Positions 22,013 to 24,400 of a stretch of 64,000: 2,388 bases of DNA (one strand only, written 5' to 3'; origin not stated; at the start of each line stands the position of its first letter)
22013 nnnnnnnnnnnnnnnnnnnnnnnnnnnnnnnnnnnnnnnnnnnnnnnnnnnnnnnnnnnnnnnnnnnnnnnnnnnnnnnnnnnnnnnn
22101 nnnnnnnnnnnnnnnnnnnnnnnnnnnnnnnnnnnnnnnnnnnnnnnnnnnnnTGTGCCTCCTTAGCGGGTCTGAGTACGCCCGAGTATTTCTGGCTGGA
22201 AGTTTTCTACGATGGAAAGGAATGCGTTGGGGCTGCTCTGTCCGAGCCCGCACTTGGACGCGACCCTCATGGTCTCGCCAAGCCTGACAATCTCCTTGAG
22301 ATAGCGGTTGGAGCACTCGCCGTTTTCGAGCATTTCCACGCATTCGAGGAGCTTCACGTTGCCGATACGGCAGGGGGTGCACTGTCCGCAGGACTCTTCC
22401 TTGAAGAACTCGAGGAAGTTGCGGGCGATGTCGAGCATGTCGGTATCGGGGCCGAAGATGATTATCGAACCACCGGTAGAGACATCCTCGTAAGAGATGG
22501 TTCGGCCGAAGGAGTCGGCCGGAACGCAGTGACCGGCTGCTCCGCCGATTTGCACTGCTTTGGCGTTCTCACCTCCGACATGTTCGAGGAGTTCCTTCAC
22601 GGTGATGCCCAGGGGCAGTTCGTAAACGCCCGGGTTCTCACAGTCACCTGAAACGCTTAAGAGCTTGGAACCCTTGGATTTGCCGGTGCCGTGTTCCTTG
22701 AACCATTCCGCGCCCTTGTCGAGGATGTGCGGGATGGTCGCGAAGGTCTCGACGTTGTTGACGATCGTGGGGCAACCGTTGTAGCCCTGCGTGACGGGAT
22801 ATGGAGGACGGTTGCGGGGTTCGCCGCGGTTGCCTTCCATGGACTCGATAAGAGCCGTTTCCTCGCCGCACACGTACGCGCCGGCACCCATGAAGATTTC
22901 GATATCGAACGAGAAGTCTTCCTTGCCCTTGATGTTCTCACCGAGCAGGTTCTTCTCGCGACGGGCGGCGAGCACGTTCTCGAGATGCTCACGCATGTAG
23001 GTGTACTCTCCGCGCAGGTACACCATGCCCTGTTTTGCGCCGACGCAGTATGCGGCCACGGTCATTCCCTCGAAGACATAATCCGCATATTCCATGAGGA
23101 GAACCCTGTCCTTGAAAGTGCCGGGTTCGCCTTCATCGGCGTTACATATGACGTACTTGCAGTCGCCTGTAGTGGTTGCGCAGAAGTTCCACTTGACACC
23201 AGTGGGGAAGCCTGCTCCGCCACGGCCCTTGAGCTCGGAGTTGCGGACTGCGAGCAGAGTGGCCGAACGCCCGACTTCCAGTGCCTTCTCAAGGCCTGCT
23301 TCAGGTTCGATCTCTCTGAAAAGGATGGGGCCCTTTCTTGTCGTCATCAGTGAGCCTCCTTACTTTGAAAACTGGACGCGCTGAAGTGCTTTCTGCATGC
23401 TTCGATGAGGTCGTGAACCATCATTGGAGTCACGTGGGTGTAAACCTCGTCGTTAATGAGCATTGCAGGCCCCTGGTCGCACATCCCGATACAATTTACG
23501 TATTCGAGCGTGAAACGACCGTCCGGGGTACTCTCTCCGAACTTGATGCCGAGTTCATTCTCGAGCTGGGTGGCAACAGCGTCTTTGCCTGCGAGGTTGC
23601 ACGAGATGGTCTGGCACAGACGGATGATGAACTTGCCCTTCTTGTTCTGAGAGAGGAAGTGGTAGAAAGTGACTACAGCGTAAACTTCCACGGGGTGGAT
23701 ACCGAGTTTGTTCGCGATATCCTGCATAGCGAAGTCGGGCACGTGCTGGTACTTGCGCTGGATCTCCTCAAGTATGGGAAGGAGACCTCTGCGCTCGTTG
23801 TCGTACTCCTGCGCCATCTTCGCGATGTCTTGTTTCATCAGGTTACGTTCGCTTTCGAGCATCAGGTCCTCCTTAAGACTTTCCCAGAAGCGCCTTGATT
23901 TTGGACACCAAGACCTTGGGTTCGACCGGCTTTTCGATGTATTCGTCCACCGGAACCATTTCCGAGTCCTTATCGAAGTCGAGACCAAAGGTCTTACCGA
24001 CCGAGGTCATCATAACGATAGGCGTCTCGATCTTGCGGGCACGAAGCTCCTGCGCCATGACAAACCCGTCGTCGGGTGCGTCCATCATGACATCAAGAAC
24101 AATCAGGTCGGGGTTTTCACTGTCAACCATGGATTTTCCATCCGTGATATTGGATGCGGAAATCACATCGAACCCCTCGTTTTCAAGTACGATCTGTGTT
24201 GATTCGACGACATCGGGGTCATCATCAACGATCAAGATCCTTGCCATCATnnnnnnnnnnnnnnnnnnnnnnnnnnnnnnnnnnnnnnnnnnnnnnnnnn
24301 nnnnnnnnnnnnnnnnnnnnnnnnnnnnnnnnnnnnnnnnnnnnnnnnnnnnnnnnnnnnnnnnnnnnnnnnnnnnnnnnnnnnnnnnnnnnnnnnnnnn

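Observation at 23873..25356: NikR-like RHH/ACT regulator lacking the nickel-binding histidines, fused to a SAM methyltransferase and leading the hydrogenase operon with an orphan receiver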

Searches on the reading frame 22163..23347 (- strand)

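Call 3: search_protein_families(library=pfam, proteins=[window:22163-23347:-], max_evalue=0.01)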
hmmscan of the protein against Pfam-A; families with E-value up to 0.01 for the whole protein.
window:22163-23347:- (394 aa): 4 families
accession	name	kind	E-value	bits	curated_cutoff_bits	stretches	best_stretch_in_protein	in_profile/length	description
PF01512.22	Complex1_51K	-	3.5e-45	154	31.2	1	34-206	1-149/150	Nuo51 FMN-binding domain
PF10589.14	NADH_4Fe-4S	-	3.6e-25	88.1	23.5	1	306-387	1-82/85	NADH-ubiquinone oxidoreductase-F iron-sulfur binding region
PF10531.15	SLBB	-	3.5e-08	33.6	27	1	232-265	4-37/55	SLBB domain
PF22461.2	SLBB_2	-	0.00026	21.4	27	1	228-266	1-45/79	SLBB domain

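Call 4: search_protein_families(library=ncbifam, proteins=[window:22163-23347:-], max_evalue=0.01)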
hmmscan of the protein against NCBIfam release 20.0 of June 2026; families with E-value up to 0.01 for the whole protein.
window:22163-23347:- (394 aa): 6 families
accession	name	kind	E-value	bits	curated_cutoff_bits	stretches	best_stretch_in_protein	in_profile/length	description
TIGR01959.1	nuoF_fam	equivalog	3.7e-117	391.2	558.65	1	18-387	25-406/410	NADH-quinone oxidoreductase subunit NuoF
NF010120.0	PRK13596.1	equivalog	7.7e-95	317.9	389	1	20-392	33-418/433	NADH-quinone oxidoreductase subunit NuoF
NF008436.0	PRK11278.1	equivalog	5.9e-85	285.8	749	1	18-355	38-389/448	NADH-quinone oxidoreductase subunit NuoF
TIGR04481.1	PR_assoc_PrdC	equivalog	5.2e-13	48.6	490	1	29-262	75-273/425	proline reductase-associated electron transfer protein PrdC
TIGR01945.1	rnfC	subfamily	6e-11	41.5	245.95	1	28-266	122-323/435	RnfABCDGE type electron transport complex subunit C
NF003454.1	PRK05035.1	equivalog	7.7e-11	41.2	345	1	27-270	123-332/556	electron transport complex subunit RsxC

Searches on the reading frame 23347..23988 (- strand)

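Call 3: search_protein_families(library=pfam, proteins=[window:23347-23988:-], max_evalue=0.01)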
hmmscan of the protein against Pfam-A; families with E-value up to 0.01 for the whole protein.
window:23347-23988:- (213 aa): 1 family
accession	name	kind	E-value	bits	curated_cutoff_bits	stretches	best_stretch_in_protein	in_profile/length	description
PF01257.25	2Fe-2S_thioredx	-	3.3e-49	166.9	24.8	1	56-198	2-144/145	Thioredoxin-like [2Fe-2S] ferredoxin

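Call 4: search_protein_families(library=ncbifam, proteins=[window:23347-23988:-], max_evalue=0.01)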
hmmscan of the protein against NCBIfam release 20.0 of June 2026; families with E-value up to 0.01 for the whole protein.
window:23347-23988:- (213 aa): 9 families
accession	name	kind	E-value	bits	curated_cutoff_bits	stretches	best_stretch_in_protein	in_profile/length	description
NF005722.0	PRK07539.1-2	equivalog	6.7e-43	146.5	141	1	51-197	9-155/157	NADH-quinone oxidoreductase subunit NuoE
TIGR01958.1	nuoE_fam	subfamily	3.6e-41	140.7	142.4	1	55-197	2-146/148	NADH-quinone oxidoreductase subunit NuoE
NF004638.0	PRK05988.1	equivalog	1.6e-38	132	198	1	49-199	8-158/159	formate dehydrogenase subunit gamma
NF005725.0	PRK07539.1-5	equivalog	5.7e-34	117.3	220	1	52-199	22-172/174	NADH-quinone oxidoreductase subunit NuoE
NF005721.0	PRK07539.1-1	equivalog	9e-33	113.8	308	1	47-201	26-180/292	NADH-quinone oxidoreductase subunit NuoE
NF005747.0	PRK07571.1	equivalog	1.6e-27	96.3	224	1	57-200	27-170/173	bidirectional hydrogenase complex protein HoxE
NF005723.0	PRK07539.1-3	equivalog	2.6e-26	92.4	226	1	52-197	11-155/158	NADH-quinone oxidoreductase subunit NuoE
NF005724.0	PRK07539.1-4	equivalog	7.2e-17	62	280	1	52-197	27-171/240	NADH-quinone oxidoreductase subunit NuoE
NF009040.0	PRK12373.1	equivalog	2e-12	47.5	514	1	67-198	37-169/400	NADH-quinone oxidoreductase subunit E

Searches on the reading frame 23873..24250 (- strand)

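Call 3: search_protein_families(library=pfam, proteins=[window:23873-24250:-], max_evalue=0.01)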
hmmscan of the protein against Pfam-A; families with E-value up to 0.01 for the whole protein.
window:23873-24250:- (125 aa): 1 family
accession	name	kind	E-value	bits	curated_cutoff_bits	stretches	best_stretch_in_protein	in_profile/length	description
PF00072.30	Response_reg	-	5.2e-20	72.1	30.2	1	5-119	1-111/111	Response regulator receiver domain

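Call 4: search_protein_families(library=ncbifam, proteins=[window:23873-24250:-], max_evalue=0.01)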
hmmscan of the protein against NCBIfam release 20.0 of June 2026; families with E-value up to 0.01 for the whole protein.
window:23873-24250:- (125 aa): 87 families (the best 25 are shown)
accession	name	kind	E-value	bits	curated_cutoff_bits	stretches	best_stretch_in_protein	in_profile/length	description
NF007005.1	PRK09468.1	equivalog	5.3e-20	71.8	331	1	3-123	4-120/237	osmolarity response regulator transcription factor OmpR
NF040689.1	MtrAB_MtrA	equivalog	9.9e-20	70.8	300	1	5-122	1-113/219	MtrAB system response regulator MtrA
TIGR02154.1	PhoB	equivalog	1.9e-18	66.6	296.2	1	1-123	1-121/226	phosphate regulon transcriptional regulator PhoB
NF045944.1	ResRegRpaBCyano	equivalog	1.1e-17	64.2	330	1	6-123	1-113/229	response regulator transcription factor RpaB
NF041733.1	resp_reg_CseB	equivalog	1.5e-17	63.7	350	1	4-123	2-116/228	two-component system response regulator CseB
NF033117.2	vanR_ACDEGLN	exception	2.7e-17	63.1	350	1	5-122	1-113/226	VanR-ABDEGLN family response regulator transcription factor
NF040534.1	resp_reg_YycF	equivalog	1.8e-16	60.1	340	1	4-122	2-115/231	response regulator YycF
NF053854.1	RespRegPhoBBctds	equivalog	3.2e-16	59.4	270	1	5-124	1-117/225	two-component system response regulator PhoB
NF008199.0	PRK10955.1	equivalog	3.5e-16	59.8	341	1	2-125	1-118/232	envelope stress response regulator transcription factor CpxR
NF033120.0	vanR_FM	exception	1.2e-15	57.8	460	1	4-122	5-118/231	vancomycin resistance response regulator transcription factor, VanR-F/VanR-M family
NF007135.0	PRK09581.1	equivalog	4.2e-15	55.5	474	1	1-121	1-119/457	PleD family two-component system response regulator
NF000404.1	vanR-D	exception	1.4e-14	54.2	500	1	1-122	1-116/232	vancomycin resistance response regulator transcription factor VanR-D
NF045991.1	RespRegCtrARhodob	equivalog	2.4e-14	53.6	350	1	4-124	2-118/224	response regulator transcription factor CtrA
NF000403.1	vanR-C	exception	7.7e-14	51.8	480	1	1-122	1-117/231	vancomycin resistance response regulator transcription factor VanR-C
NF007546.0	PRK10161.1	equivalog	8.7e-14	51.6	471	1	1-122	1-120/229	phosphate response regulator transcription factor PhoB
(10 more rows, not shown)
